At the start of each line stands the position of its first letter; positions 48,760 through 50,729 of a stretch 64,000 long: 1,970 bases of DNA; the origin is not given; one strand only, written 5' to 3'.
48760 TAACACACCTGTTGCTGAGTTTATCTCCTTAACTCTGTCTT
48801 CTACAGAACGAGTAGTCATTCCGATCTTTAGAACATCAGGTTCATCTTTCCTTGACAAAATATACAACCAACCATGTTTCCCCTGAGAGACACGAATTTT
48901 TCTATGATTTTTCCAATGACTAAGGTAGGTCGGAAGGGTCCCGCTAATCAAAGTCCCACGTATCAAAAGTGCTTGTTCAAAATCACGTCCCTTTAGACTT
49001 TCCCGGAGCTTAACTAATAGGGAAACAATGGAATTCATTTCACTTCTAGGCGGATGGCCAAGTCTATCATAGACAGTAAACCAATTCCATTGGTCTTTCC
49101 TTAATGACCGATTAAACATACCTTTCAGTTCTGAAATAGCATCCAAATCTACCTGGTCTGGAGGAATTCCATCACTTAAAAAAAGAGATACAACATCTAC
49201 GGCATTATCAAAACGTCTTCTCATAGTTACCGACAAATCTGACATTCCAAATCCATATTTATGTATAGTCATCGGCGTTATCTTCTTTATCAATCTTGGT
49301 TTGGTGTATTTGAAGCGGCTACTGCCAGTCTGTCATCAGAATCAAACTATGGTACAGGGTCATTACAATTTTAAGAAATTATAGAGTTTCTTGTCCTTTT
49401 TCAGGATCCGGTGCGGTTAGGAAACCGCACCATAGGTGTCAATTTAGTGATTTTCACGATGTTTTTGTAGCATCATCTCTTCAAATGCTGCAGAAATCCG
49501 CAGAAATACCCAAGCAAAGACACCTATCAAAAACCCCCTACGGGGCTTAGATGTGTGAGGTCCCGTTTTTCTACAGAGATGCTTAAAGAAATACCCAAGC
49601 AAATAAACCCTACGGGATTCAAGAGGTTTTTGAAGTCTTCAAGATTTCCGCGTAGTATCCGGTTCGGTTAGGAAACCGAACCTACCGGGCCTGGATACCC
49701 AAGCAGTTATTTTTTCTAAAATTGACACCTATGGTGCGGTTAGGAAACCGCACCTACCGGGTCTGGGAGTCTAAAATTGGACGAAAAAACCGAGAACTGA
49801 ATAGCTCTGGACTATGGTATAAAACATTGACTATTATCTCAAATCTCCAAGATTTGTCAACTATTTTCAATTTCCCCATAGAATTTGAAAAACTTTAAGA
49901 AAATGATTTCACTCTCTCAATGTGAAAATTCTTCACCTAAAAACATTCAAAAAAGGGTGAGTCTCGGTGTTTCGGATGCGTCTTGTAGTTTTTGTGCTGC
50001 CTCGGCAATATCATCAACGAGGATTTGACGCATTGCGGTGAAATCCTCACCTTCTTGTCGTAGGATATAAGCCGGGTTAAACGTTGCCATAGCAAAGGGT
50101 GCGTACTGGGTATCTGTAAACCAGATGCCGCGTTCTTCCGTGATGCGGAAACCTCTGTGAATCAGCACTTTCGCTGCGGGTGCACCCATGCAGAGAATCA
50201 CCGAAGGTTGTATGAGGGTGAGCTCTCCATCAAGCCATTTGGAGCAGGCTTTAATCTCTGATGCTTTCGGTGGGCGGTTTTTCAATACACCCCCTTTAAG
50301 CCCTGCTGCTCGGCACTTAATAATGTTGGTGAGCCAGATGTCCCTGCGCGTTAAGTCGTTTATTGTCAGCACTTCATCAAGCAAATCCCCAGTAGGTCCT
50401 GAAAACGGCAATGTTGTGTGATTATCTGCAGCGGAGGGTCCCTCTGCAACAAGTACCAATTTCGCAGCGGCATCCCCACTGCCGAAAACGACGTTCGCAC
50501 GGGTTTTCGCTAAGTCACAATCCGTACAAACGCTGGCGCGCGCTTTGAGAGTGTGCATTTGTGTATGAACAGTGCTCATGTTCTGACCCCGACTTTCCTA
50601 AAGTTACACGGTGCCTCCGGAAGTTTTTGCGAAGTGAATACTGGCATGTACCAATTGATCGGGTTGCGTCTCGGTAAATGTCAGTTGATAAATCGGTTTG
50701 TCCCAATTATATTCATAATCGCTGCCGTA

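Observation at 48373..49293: T5orf172 (GIY-YIG-like) + cold-shock domain protein at the head of the putative defense operon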

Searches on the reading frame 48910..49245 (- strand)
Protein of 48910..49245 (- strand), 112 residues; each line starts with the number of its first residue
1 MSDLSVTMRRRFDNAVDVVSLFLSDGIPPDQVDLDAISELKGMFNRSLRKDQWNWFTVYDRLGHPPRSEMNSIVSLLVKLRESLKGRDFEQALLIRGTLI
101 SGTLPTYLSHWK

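Call 52: search_protein_representatives(alignment_id=A4)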
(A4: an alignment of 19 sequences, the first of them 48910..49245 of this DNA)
Query: 19 sequences, 112 profile positions. Proteins with E-value up to 0.001 (for the whole library): 420; up to 1e-10: 277; up to 1e-30: 13. The best 150 are listed.
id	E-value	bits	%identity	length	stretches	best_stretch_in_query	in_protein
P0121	3.5e-42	159.1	-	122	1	1-112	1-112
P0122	2.4e-41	156.4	-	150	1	1-112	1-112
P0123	2.9e-39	149.7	-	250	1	1-112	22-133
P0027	2.3e-37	143.6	-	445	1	1-112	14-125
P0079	1.7e-36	140.8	-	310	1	1-112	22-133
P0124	2.8e-36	140.1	-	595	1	1-112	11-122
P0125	4.3e-36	139.5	-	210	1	1-111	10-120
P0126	2.9e-33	130.4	-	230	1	1-111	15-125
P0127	7.3e-33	129.1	-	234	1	1-112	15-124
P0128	1.6e-32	128.0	-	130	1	1-91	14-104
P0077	5.9e-32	126.2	-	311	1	1-111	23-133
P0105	1.5e-31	124.8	-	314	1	1-112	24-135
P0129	4.8e-31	123.2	-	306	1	1-112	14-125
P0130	1.6e-30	121.6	-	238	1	2-112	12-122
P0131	9.4e-30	119.1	-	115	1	1-78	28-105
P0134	2.0e-27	111.6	-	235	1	1-111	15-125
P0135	2.7e-27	111.2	-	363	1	3-108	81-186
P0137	2.6e-25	104.8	-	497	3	3-89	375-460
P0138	3.4e-25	104.4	-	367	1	3-110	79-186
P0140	2.3e-24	101.7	-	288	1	3-110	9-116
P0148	6.1e-23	97.1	-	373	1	3-109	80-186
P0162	6.0e-21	90.7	-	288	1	8-109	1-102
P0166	1.6e-20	89.4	-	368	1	3-104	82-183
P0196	3.1e-18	82.0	-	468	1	3-110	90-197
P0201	3.6e-18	81.8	-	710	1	1-96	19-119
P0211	8.6e-18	80.6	-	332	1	9-94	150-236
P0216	1.5e-17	79.8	-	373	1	7-105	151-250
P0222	2.7e-17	79.0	-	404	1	8-111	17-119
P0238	1.2e-16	76.9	-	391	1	8-109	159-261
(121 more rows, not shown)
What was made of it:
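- The N-domain profile finds 420 clusters (call 52).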

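Call 55: search_protein_families(library=pfam, alignment_id=A5, max_evalue=0.001)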
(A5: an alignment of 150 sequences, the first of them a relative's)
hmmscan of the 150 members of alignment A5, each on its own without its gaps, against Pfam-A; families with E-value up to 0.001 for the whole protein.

A. member 1, P0121 (122 aa): 0 families

B. families by the number of members that match (of 150 scanned): 10 families
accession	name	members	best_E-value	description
PF10544.15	T5orf172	54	5.3e-19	T5orf172 domain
PF13455.12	MUG113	54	8.3e-17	Meiotically up-regulated gene 113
PF00313.28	CSD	17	3.5e-19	'Cold-shock' DNA-binding domain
PF13676.11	TIR_2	3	6.3e-25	TIR domain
PF04471.18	Mrr_cat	1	4e-21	Restriction endonuclease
PF13391.12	HNH_2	1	1.3e-11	HNH endonuclease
PF22722.2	NA-iREase1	1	8.2e-09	NACHT-associated inactive Restriction Endonuclease 1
PF00069.31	Pkinase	1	1.5e-08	Protein kinase domain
PF13156.12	Mrr_cat_2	1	9.1e-08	Restriction endonuclease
PF05901.16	Excalibur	1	0.00041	Excalibur calcium-binding domain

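Call 57: search_protein_families(library=pfam, proteins=[P0135, P0148, P0166, P0140, P0162, P0196, P0222, P0124, P0201, P0137], max_evalue=0.5)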
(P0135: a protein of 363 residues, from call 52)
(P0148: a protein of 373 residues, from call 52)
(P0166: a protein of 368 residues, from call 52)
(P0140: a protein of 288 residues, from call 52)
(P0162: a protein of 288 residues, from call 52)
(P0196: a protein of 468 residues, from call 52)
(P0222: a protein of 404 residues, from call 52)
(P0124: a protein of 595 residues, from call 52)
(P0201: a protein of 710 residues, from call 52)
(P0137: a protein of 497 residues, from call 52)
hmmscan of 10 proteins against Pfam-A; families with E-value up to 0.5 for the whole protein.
P0135 (363 aa): 0 families

P0148 (373 aa): 0 families

P0166 (368 aa): 1 family
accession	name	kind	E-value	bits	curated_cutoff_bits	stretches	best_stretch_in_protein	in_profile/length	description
PF24212.1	DUF7433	-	0.0057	16.7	24.2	1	234-260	24-50/51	Family of unknown function (DUF7433)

P0140 (288 aa): 1 family
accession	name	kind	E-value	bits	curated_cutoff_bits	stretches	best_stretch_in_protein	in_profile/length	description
PF04981.18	NMD3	-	0.14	12.1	24.9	1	82-155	147-216/243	NMD3 family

P0162 (288 aa): 0 families

P0196 (468 aa): 1 family
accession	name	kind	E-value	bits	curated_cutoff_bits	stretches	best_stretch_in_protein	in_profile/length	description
PF18514.6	MDY2_C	-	0.2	11.9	25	0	32-48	19-35/38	Ubiquitin-like protein MDY2, C-terminal domain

P0222 (404 aa): 2 families
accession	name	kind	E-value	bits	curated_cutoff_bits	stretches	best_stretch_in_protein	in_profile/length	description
PF20881.2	G1_gp67_C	-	0.15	13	27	1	282-308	7-33/100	Phage G1 gp67, C-terminal domain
PF24292.1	DUF7479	-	0.16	12.5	27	1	256-275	23-42/60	Domain of unknown function (DUF7479)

P0124 (595 aa): 8 families
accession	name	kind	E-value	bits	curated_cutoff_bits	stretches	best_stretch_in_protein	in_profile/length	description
PF00069.31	Pkinase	-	1.5e-08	34.8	31.7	1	291-500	6-212/263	Protein kinase domain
PF13455.12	MUG113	-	5.1e-07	30.6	22.3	1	154-225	1-70/73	Meiotically up-regulated gene 113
PF10544.15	T5orf172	-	4.2e-05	24.4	20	1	149-225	10-97/101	T5orf172 domain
PF07714.23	PK_Tyr_Ser-Thr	-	0.0095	15.7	23.1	1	361-425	78-142/258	Protein tyrosine and serine/threonine kinase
PF20624.3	DMRT5_DMB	-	0.036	14.6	25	1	340-384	31-75/88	DMRT5, DMB domain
PF06293.20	Kdo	-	0.047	13.6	21.3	1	393-430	126-167/207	Lipopolysaccharide kinase (Kdo/WaaP) family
PF06706.16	CTV_P6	-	0.21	11.8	25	1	23-36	2-15/51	Citrus tristeza virus 6-kDa protein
PF12260.14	PIP49_C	-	0.21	11.6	25.2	1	387-432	62-110/189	Protein-kinase domain of FAM69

P0201 (710 aa): 2 families
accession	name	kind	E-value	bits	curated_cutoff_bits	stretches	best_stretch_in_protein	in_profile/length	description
PF10544.15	T5orf172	-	0.032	15.2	20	1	147-233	1-98/101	T5orf172 domain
PF13319.11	DUF4090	-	0.21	12.3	22.7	1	355-411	5-61/84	Protein of unknown function (DUF4090)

P0137 (497 aa): 0 families
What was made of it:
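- The N-domain also pairs with TIR and a kinase, which are not homing-endonuclease features (calls 55, 57).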

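Call 58: search_protein_families(library=padloc, proteins=[P0135, P0148, P0166, P0140, P0162, P0196, P0222, P0124, P0201, P0137], max_evalue=0.01)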
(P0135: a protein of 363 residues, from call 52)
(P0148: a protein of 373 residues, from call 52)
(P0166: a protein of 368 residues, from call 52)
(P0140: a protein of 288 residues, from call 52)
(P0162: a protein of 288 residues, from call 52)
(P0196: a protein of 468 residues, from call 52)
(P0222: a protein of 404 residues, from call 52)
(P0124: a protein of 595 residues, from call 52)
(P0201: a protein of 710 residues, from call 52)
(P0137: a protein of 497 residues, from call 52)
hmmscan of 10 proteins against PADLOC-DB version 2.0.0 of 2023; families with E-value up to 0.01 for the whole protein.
P0135 (363 aa): 0 families

P0148 (373 aa): 0 families

P0166 (368 aa): 0 families

P0140 (288 aa): 0 families

P0162 (288 aa): 0 families

P0196 (468 aa): 0 families

P0222 (404 aa): 0 families

P0124 (595 aa): 8 families
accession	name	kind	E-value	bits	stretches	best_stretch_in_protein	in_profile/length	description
PDLC05041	PDC-S57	-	5.5e-11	40.5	1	139-227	5-92/212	-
PDLC04047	PD-T4-6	-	1.5e-06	25.5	1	384-503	110-230/327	-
PDLC04053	PD-T4-6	-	1.6e-05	22.6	1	386-516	111-240/311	-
PDLC04042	PD-T4-6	-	9e-05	20.2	1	385-502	109-229/292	-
PDLC03921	MkoA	-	0.00011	17.9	1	381-428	307-631/1607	-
PDLC04138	mad6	-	0.0011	15.9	1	363-428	131-196/659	mads_6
PDLC04059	PD-T4-6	-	0.0017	15.5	1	388-428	113-154/433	-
PDLC04056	PD-T4-6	-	0.0023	15.1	1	383-428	105-149/415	-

P0201 (710 aa): 0 families

P0137 (497 aa): 0 families

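Call 93: search_solved_structures(query=A4, max_evalue=10)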
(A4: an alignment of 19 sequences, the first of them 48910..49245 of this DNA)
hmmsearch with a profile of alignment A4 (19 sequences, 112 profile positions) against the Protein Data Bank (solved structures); distinct sequences matched with E-value up to 10: 6.
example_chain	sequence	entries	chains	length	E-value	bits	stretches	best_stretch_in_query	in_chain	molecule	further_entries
2rdl_A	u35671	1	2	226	0.57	13.5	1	36-76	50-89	Chymase 2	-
1c89_A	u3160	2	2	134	0.82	12.9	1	22-52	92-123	ANTIFREEZE PROTEIN TYPE III | PROTEIN (ANTIFREEZE PROTEIN TYPE III)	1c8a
5um9_A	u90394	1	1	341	1.4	12.1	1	33-96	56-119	Flap endonuclease 1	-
9k8e_A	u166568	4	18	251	3.6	10.9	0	57-101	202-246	Cage-t32-Zn1-HEHE-35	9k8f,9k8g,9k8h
3s84_A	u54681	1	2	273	3.8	10.8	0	58-101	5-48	Apolipoprotein A-IV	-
9cfs_A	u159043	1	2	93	4.2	10.6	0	59-99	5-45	Long regulatory protein rop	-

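Call 95: list_cluster_members(proteins=[P0135, P0138, P0166, P0211, P0216, P0238, P0124, P0126, P0134, P0041])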
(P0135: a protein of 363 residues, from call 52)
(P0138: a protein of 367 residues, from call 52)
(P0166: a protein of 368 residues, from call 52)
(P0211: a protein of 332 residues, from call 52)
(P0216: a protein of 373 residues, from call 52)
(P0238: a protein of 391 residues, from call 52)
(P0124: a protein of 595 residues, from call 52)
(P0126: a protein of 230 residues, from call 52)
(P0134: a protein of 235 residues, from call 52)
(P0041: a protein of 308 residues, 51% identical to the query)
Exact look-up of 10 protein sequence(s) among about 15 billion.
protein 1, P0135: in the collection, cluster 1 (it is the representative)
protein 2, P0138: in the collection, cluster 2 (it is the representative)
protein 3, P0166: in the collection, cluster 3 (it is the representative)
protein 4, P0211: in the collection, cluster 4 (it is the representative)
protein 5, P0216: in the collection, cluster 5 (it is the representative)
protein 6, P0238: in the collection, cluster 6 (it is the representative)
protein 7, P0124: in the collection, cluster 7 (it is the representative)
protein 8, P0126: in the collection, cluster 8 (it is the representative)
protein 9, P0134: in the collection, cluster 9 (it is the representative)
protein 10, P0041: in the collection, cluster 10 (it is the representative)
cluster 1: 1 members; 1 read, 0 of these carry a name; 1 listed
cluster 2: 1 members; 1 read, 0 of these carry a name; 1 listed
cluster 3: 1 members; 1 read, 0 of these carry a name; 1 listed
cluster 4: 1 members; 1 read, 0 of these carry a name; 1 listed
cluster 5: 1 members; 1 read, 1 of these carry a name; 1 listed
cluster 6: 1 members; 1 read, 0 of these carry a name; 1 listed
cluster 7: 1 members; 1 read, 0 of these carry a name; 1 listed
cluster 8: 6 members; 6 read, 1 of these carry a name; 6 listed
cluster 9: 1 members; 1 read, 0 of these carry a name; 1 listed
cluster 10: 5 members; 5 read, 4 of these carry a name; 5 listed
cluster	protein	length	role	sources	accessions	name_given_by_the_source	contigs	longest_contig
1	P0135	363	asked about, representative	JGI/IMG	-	-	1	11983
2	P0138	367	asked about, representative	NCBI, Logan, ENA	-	-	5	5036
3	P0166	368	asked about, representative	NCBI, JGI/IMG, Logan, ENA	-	-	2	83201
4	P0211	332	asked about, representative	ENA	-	-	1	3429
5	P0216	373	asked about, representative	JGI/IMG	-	TIR domain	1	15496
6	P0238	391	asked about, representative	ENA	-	-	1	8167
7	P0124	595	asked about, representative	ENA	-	-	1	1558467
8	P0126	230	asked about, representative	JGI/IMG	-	hypothetical protein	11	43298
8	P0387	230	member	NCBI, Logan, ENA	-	-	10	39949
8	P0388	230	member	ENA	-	-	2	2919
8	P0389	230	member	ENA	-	-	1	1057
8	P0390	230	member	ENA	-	-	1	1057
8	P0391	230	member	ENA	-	-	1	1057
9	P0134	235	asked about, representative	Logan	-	-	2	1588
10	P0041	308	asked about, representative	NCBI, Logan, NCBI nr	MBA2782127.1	MAG: cold shock domain-containing protein [Rubrobacteraceae bacterium] | cold shock domain-containing protein [Rubrobacteraceae bacterium]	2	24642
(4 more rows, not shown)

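Call 96: find_encoding_contigs(protein=P0166, flank=7000, max_places=2)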
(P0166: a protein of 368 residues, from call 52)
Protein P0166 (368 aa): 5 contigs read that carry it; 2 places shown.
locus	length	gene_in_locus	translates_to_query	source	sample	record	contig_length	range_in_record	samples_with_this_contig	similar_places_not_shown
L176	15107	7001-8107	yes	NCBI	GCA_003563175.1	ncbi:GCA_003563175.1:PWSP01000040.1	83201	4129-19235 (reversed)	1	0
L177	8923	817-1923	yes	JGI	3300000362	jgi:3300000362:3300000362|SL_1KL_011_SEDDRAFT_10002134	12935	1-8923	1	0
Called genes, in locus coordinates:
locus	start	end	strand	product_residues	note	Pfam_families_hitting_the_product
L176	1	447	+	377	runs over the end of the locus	PF00712:DNA_pol3_beta, PF02767:DNA_pol3_beta_2, PF02768:DNA_pol3_beta_3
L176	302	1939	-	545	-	PF00239:Resolvase, PF07508:Recombinase, PF13408:Zn_ribbon_recom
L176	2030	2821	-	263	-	PF14279:HNH_5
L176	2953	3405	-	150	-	-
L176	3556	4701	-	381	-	-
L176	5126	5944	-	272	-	-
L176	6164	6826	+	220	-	-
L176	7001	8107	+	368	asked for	-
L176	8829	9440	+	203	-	PF13240:Zn_Ribbon_1, PF13248:Zn_ribbon_3 (weak), PF24460:DUF7575 (weak), PF03703:bPH_2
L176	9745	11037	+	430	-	-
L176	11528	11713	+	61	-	PF01361:Tautomerase, PF14552:Tautomerase_2 (faint)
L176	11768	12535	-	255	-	-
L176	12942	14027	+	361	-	PF00266:Aminotran_5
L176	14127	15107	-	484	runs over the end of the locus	PF01946:Thi4 (faint), PF00070:Pyr_redox (faint), PF00890:FAD_binding_2, PF01266:DAO, PF03486:HI0933_like (weak), PF07992:Pyr_redox_2 (weak), PF12831:FAD_oxidored, PF13450:NAD_binding_8, +1 more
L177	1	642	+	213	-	?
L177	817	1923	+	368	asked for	-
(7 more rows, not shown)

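Call 97: find_encoding_contigs(protein=P0216, flank=7000, max_places=1)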
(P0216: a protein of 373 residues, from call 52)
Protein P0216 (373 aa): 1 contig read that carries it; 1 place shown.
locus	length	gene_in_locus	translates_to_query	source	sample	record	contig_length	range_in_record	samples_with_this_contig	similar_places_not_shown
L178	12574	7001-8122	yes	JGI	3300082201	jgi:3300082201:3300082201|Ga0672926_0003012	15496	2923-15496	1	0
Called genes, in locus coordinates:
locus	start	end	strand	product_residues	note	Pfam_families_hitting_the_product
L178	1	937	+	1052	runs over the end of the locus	PF00873:ACR_tran, PF03176:MMPL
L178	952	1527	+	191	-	-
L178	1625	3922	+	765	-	PF01315:Ald_Xan_dh_C, PF02738:MoCoBD_1, PF20256:MoCoBD_2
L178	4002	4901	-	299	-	PF00589:Phage_integrase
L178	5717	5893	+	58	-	-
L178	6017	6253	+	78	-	PF01402:RHH_1 (weak)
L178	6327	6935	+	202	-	PF00239:Resolvase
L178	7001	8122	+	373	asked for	PF13676:TIR_2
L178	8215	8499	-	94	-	-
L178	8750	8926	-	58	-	-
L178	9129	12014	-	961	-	PF08937:ThsB_TIR (weak), PF13676:TIR_2, PF13191:AAA_16 (faint)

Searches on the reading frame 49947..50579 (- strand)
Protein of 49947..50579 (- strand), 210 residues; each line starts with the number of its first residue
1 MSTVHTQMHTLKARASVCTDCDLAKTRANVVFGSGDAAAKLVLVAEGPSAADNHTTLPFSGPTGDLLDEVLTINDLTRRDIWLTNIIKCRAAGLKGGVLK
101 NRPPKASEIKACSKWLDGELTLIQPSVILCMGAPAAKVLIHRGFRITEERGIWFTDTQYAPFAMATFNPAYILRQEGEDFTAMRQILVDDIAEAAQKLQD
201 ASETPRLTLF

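Call 3: search_protein_families(library=pfam, proteins=[window:49947-50579:-], max_evalue=0.1)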
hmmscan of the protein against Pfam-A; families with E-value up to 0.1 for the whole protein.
window:49947-50579:- (210 aa): 1 family
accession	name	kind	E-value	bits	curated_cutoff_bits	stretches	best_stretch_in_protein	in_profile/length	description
PF03167.25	UDG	-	1.7e-26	93.4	24.3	1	32-189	1-138/141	Uracil DNA glycosylase superfamily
